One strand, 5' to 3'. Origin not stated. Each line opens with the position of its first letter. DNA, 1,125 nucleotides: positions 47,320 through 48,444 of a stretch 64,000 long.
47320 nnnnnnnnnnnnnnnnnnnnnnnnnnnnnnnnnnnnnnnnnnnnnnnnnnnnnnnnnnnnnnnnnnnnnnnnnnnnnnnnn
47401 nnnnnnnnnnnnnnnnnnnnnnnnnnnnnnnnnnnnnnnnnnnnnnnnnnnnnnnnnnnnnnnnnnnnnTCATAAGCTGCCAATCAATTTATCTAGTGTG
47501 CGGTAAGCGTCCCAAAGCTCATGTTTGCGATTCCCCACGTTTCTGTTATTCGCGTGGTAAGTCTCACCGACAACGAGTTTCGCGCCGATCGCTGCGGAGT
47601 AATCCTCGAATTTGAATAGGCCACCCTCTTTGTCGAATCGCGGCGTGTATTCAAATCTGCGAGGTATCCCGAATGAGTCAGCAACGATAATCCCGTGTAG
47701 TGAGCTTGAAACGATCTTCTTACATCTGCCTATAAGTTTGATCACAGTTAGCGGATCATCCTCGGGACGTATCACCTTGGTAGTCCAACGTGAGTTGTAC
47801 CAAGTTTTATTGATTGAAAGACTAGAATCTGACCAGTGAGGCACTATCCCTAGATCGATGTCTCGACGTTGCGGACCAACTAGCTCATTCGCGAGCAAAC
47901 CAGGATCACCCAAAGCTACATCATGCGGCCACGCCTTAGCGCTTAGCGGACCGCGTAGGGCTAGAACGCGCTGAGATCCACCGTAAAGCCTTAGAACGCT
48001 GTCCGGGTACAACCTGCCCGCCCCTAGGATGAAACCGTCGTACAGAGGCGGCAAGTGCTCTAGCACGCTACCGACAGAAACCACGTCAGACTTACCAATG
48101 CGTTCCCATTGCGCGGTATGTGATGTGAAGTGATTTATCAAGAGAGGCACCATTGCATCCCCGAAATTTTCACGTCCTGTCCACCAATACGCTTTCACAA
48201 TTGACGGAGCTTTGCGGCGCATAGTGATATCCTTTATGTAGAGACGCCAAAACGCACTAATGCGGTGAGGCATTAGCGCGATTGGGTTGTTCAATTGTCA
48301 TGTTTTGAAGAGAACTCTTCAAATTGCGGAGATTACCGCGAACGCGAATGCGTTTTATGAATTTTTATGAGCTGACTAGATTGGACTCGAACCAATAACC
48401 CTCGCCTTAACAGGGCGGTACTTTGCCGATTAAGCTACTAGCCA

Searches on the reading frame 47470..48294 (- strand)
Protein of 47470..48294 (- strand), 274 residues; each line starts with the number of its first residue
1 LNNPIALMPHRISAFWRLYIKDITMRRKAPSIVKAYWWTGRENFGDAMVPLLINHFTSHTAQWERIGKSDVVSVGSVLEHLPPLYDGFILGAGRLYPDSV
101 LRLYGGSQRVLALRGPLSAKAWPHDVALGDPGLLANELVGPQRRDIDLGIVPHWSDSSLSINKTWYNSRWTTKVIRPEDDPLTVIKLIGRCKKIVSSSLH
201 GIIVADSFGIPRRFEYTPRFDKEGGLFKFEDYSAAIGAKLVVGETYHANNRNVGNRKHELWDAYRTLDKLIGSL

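Call 17: search_protein_families(library=pfam, proteins=[window:47470-48294:-], max_evalue=0.01)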
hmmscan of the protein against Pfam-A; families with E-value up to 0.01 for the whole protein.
window:47470-48294:- (274 aa): 1 family
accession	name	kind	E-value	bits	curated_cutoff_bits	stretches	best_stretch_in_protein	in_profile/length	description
PF04230.19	PS_pyruv_trans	-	1.7e-08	35.2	25.3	1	154-211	226-272/280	Polysaccharide pyruvyl transferase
